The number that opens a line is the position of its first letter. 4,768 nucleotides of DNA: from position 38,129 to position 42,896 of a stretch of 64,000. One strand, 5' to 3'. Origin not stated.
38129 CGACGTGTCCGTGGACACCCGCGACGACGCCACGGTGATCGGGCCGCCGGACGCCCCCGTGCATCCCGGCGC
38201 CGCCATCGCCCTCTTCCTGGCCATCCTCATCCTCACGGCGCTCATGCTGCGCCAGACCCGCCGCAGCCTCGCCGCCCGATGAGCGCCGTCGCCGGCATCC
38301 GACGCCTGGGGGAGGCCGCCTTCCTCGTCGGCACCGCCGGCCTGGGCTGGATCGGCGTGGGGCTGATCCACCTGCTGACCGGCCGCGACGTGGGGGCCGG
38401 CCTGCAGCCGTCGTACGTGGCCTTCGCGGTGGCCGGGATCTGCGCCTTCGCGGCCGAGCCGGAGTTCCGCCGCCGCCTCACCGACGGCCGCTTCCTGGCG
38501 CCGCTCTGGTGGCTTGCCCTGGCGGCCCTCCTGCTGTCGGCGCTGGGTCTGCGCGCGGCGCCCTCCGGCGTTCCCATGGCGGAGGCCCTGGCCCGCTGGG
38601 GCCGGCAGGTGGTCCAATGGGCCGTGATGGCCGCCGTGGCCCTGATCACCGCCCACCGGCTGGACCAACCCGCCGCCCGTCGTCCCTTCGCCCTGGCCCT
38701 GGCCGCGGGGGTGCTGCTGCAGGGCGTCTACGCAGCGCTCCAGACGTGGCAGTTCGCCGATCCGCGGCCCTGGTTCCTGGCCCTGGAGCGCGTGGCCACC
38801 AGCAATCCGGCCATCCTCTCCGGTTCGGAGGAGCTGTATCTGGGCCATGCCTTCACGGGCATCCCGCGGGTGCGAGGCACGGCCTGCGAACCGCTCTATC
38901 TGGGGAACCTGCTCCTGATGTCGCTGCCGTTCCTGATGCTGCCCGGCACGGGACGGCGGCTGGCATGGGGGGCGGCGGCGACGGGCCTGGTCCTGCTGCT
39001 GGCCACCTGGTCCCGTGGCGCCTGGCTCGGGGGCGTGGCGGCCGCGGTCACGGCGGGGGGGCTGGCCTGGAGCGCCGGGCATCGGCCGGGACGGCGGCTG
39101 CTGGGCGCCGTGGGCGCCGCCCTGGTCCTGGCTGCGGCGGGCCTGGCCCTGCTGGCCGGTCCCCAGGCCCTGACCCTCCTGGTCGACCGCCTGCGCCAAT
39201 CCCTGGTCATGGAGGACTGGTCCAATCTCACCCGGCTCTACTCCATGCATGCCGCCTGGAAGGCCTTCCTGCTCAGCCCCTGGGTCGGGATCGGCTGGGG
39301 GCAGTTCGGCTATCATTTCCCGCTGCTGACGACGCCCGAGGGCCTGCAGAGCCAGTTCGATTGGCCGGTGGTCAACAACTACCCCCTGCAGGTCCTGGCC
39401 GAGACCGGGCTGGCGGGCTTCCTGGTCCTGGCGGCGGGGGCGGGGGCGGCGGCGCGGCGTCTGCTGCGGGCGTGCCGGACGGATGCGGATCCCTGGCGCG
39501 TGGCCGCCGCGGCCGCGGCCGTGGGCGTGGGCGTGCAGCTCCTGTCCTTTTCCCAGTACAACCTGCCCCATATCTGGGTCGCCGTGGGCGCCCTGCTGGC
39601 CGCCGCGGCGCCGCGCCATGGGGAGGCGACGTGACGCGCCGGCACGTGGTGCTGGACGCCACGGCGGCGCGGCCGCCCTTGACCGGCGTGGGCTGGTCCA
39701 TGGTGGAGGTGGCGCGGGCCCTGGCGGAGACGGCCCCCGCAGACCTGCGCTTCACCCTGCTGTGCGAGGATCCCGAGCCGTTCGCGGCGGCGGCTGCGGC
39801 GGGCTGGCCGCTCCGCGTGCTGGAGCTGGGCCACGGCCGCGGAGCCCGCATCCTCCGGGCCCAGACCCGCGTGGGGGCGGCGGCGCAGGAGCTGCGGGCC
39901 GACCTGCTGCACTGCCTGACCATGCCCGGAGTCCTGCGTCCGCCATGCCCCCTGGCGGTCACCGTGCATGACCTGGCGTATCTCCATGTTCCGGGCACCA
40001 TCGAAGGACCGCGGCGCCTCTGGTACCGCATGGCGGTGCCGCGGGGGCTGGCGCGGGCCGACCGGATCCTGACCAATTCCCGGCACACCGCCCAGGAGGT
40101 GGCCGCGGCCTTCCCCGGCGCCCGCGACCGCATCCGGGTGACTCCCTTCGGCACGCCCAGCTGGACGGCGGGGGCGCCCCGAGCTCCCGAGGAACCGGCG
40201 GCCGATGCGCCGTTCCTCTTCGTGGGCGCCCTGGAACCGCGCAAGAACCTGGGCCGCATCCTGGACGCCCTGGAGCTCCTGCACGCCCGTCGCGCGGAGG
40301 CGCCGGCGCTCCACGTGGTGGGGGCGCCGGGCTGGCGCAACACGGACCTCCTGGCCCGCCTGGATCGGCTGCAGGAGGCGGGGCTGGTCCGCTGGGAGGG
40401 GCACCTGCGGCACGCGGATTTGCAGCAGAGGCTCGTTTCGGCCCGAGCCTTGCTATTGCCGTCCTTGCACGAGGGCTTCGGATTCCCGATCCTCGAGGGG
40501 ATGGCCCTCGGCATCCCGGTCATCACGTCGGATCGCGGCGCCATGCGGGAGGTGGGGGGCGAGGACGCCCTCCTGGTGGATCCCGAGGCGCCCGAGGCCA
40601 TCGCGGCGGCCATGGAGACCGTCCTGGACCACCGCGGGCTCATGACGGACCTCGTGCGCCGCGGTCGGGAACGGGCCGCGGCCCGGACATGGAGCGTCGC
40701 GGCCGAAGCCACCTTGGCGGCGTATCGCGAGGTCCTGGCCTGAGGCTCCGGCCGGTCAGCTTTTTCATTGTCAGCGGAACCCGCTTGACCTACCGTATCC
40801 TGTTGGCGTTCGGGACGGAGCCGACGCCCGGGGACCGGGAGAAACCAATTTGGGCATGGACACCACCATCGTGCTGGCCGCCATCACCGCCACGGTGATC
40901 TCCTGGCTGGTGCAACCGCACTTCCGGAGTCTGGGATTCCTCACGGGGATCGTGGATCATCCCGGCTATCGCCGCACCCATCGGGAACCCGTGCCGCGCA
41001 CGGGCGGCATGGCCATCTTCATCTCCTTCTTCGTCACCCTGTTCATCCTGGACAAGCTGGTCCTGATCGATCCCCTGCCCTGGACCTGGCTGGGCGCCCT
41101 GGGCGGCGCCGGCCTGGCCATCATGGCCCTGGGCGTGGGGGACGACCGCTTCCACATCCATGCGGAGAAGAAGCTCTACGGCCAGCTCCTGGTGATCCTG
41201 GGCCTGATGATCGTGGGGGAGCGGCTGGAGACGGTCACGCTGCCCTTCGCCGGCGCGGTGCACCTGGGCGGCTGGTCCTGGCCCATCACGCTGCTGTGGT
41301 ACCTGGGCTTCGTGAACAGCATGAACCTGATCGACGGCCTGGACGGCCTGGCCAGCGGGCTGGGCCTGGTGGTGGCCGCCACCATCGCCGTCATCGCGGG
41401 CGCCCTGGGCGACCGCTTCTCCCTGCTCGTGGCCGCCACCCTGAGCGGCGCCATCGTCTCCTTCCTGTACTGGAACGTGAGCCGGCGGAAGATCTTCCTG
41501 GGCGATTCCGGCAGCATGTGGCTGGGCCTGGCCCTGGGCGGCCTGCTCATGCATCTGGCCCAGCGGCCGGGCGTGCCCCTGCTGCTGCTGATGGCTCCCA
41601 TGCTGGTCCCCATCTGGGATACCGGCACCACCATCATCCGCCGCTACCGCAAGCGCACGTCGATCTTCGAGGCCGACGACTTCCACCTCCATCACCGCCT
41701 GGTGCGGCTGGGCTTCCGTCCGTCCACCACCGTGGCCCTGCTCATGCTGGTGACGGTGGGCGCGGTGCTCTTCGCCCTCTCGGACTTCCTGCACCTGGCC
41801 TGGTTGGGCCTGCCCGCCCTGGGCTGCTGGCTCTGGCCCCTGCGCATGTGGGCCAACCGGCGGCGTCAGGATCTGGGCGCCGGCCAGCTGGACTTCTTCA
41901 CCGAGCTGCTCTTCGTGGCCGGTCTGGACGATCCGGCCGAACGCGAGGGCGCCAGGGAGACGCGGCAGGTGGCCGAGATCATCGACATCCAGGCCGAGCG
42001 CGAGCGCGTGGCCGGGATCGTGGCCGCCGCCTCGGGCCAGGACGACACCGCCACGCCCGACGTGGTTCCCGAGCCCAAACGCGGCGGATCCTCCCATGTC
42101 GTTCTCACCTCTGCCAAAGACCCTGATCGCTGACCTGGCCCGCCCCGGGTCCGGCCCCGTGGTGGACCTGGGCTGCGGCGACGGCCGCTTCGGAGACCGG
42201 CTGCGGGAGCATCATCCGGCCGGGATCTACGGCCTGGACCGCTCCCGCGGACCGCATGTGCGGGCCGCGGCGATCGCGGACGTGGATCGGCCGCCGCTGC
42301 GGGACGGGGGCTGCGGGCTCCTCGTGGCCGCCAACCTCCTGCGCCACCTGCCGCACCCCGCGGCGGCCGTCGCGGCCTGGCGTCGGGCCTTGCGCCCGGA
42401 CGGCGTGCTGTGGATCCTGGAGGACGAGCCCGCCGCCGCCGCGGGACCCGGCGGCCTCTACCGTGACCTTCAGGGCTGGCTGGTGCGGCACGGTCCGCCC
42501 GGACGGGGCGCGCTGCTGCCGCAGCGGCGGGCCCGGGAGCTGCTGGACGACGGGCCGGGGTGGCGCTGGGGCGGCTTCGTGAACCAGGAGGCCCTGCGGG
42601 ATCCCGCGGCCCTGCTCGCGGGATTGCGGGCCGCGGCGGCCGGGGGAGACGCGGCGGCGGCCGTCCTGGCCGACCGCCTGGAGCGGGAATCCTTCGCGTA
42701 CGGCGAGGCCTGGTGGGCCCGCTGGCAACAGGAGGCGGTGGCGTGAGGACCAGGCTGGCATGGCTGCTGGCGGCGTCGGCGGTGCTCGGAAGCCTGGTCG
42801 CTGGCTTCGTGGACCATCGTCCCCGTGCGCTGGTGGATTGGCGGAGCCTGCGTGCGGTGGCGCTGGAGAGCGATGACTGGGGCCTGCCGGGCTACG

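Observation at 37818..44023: Glycan-anchor biosynthesis block (WaaL/Wzy_C ligase, GT4, WecA, methyltransferase, unknown) directly upstream of the T9SS-type cargo peptidases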

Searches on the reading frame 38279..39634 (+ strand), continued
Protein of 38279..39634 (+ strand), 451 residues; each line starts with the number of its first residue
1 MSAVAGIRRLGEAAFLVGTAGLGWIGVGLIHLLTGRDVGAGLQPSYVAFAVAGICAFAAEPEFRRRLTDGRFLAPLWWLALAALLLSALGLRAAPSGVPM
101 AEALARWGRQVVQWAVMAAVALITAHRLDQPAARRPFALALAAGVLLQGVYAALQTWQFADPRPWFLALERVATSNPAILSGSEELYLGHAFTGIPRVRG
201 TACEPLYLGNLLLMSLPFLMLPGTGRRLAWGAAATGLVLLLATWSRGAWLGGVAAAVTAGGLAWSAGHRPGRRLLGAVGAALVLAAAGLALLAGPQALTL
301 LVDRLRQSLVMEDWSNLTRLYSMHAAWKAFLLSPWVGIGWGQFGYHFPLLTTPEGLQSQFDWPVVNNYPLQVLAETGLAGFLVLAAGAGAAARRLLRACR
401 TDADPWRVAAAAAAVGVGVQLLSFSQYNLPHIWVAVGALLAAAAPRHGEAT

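Call 74: search_protein_families(library=pfam, proteins=[window:38279-39634:+], max_evalue=10)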
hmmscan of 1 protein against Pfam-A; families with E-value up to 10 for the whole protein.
window:38279-39634:+ (451 aa): 1 family
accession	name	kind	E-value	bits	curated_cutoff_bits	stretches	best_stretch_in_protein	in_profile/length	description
PF04932.20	Wzy_C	-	2.7e-11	43.9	31.7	1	232-384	2-148/149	O-Antigen ligase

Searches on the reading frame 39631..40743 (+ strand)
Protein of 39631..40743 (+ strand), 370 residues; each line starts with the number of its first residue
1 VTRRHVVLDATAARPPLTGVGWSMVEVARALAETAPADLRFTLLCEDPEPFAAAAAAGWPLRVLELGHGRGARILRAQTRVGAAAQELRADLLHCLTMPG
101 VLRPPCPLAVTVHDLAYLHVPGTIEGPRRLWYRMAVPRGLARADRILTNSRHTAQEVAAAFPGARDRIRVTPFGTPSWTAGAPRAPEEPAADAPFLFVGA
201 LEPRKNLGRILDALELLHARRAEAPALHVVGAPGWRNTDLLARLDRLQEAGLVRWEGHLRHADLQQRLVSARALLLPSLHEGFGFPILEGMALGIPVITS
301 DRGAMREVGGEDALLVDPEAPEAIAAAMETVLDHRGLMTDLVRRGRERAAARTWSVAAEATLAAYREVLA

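Call 6: search_protein_families(library=pfam, proteins=[window:39631-40743:+], max_evalue=0.01)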
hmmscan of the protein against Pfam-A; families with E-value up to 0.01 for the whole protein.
window:39631-40743:+ (370 aa): 5 families
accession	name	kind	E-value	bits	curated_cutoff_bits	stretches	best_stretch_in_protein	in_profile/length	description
PF13692.12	Glyco_trans_1_4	-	2.5e-25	89.8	27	1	195-333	4-141/142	Glycosyl transferases group 1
PF00534.26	Glycos_transf_1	-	4.3e-25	88.7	26.4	1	192-348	15-172/172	Glycosyl transferases group 1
PF13439.12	Glyco_transf_4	-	2.6e-14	54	28.5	1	19-174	3-165/170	Glycosyltransferase Family 4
PF20706.3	GT4-conflict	-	8.7e-12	45.1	26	1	153-359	160-383/385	Family 4 Glycosyltransferase in conflict systems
PF13524.12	Glyco_trans_1_2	-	8.1e-08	32.8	25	1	219-352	8-132/144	Glycosyl transferase-like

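Call 7: search_protein_families(library=ncbifam, proteins=[window:39631-40743:+], max_evalue=0.01)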
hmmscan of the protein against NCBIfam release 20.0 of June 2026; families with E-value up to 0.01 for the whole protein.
window:39631-40743:+ (370 aa): 27 families (the best 25 are shown)
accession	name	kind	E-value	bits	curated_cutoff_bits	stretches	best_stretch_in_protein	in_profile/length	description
TIGR04047.1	MSMEG_0565_glyc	hypoth_equivalog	5.3e-25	88.3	259.85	1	195-367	196-373/373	MSMEG_0565 family glycosyltransferase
NF041876.1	EPS_EpsE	equivalog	4e-22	79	400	1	150-352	169-379/389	exopolysaccharide biosynthesis GT4 family glycosyltransferase EpsE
TIGR03449.1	mycothiol_MshA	equivalog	3.4e-16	59.1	462.5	1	140-369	162-404/406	D-inositol-3-phosphate glycosyltransferase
TIGR03088.1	stp2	hypoth_equivalog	1.4e-13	50.6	409.05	1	194-366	196-371/374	TIGR03088 family PEP-CTERM/XrtA system glycosyltransferase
TIGR02149.1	glgA_Coryne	subfamily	1.9e-12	47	302.4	1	195-369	207-391/391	glycogen synthase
NF038229.1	Glyco4_Geo_Pelo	equivalog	6.6e-12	45.1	400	1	134-301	101-268/338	GPMC system family 4 glycosyltransferase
NF053787.1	GlcN_PG_synth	equivalog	1.4e-11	43.8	480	1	258-369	249-360/361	N-acetylglucosaminyl phosphatidylglycerol synthase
TIGR03999.1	thiol_BshA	equivalog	5.4e-09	35.5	273.7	1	246-352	250-356/375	N-acetyl-alpha-D-glucosaminyl L-malate synthase BshA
NF041879.1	EPS_EpsH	equivalog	5.9e-09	35.2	800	1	142-369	189-417/431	exopolysaccharide biosynthesis glycosyltransferase EpsH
NF038295.1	EPS_HpsP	equivalog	1.8e-08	33.8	550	1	195-368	210-387/388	hormogonium polysaccharide biosynthesis glycosyltransferase HpsP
NF047684.1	TeichurnBiosyTuaC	equivalog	3.1e-08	33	550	1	195-343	222-363/391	teichuronic acid biosynthesis protein TuaC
NF007396.0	PRK09922.1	equivalog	4.7e-08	32.3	385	1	191-301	181-290/361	lipopolysaccharide 1,6-galactosyltransferase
NF038298.1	EPS_HpsO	equivalog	2.1e-07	30.1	575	1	280-368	298-387/388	hormogonium polysaccharide biosynthesis glycosyltransferase HpsO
TIGR04063.1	stp3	hypoth_equivalog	2.5e-07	29.9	442.05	1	197-369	218-396/397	TIGR04063 family PEP-CTERM/XrtA system glycosyltransferase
TIGR04348.1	TIGR04348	equivalog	1.2e-06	27.8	300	1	140-302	93-244/310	selenoneine biosynthesis selenosugar synthase SenB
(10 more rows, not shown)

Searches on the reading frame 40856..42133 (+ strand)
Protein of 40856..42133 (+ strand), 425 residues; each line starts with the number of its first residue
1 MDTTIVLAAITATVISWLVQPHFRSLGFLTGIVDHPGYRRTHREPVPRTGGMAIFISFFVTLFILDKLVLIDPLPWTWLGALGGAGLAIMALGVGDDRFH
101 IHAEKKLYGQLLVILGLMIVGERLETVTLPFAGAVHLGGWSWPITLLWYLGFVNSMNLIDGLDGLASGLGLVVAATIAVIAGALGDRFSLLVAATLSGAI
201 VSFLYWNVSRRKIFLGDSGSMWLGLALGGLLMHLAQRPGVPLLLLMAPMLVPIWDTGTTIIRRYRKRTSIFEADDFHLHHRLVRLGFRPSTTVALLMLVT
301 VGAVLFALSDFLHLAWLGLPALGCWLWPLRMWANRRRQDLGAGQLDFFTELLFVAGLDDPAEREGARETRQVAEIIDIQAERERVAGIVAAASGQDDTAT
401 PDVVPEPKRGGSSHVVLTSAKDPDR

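Call 6: search_protein_families(library=pfam, proteins=[window:40856-42133:+], max_evalue=0.01)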
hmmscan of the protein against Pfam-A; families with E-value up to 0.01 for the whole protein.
window:40856-42133:+ (425 aa): 1 family
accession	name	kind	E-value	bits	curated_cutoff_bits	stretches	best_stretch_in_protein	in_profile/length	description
PF00953.26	Glycos_transf_4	-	4.3e-33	115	27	1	84-233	6-158/160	Glycosyl transferase family 4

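Call 7: search_protein_families(library=ncbifam, proteins=[window:40856-42133:+], max_evalue=0.01)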
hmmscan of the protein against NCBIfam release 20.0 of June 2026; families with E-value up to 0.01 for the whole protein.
window:40856-42133:+ (425 aa): 4 families
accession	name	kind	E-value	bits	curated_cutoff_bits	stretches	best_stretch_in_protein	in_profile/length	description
TIGR02380.1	ECA_wecA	exception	4e-33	115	326.05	1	22-307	17-302/346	UDP-N-acetylglucosamine--undecaprenyl-phosphate N-acetylglucosaminephosphotransferase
NF053644.1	MraY_archaea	equivalog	7.8e-18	64.9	450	1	103-301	150-333/340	pseudomurein biosynthesis MraY family phospho-N-acetylmuramoyl-pentapeptide-transferase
TIGR00445.1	mraY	equivalog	1.6e-12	47.5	192.05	1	41-293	30-300/321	phospho-N-acetylmuramoyl-pentapeptide-transferase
NF050099.1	SepX_GlpR_2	exception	0.0033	17.4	150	0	291-390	103-185/250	divisome protein SepX/GlpR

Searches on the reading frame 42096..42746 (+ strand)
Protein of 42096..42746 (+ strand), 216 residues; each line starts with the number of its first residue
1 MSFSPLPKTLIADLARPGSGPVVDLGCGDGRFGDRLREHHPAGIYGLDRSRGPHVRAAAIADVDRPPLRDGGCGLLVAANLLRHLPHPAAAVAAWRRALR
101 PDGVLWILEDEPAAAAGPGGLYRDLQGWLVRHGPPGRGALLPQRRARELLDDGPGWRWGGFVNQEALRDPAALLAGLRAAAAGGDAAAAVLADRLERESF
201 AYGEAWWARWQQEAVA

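Call 6: search_protein_families(library=pfam, proteins=[window:42096-42746:+], max_evalue=0.01)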
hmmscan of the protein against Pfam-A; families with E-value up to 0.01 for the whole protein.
window:42096-42746:+ (216 aa): 8 families
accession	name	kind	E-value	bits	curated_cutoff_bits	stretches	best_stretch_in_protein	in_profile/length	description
PF08241.18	Methyltransf_11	-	8e-10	39.7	21.2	1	23-107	1-95/95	Methyltransferase domain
PF13489.12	Methyltransf_23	-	9.7e-10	38.9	27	1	10-111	12-120/164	Methyltransferase domain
PF08242.18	Methyltransf_12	-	5.1e-08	34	30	1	23-105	1-98/98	Methyltransferase domain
PF13649.12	Methyltransf_25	-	6.1e-08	33.7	27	1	22-103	1-97/97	Methyltransferase domain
PF13847.12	Methyltransf_31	-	0.00044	20.4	27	1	21-51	6-38/145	Methyltransferase domain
PF07021.18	MetW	-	0.0015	18.6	21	1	10-51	6-46/193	Methionine biosynthesis protein MetW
PF05148.21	Methyltransf_8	-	0.0027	18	27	1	15-109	69-158/219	Hypothetical methyltransferase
PF12692.13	Methyltransf_17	-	0.0085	16.5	27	0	18-56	28-67/160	S-adenosyl-L-methionine methyltransferase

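Call 7: search_protein_families(library=ncbifam, proteins=[window:42096-42746:+], max_evalue=0.01)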
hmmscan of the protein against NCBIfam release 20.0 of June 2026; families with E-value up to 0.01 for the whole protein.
window:42096-42746:+ (216 aa): 5 families
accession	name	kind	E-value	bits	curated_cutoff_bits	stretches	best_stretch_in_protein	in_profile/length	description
NF045667.1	MTase_DVU1556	equivalog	1.3e-12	47.7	155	1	14-107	18-119/213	DVU_1556 family methyltransferase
NF010703.0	PRK14103.1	equivalog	0.00048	19.6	320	1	10-105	21-122/256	trans-aconitate 2-methyltransferase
TIGR04543.1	ketoArg_3Met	equivalog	0.001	18.3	425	1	5-60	137-192/336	2-ketoarginine methyltransferase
TIGR02081.1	metW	equivalog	0.0032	17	189.5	1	10-50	6-45/194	methionine biosynthesis protein MetW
TIGR02072.1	BioC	equivalog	0.0055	16.5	184.95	1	21-106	37-131/244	malonyl-ACP O-methyltransferase BioC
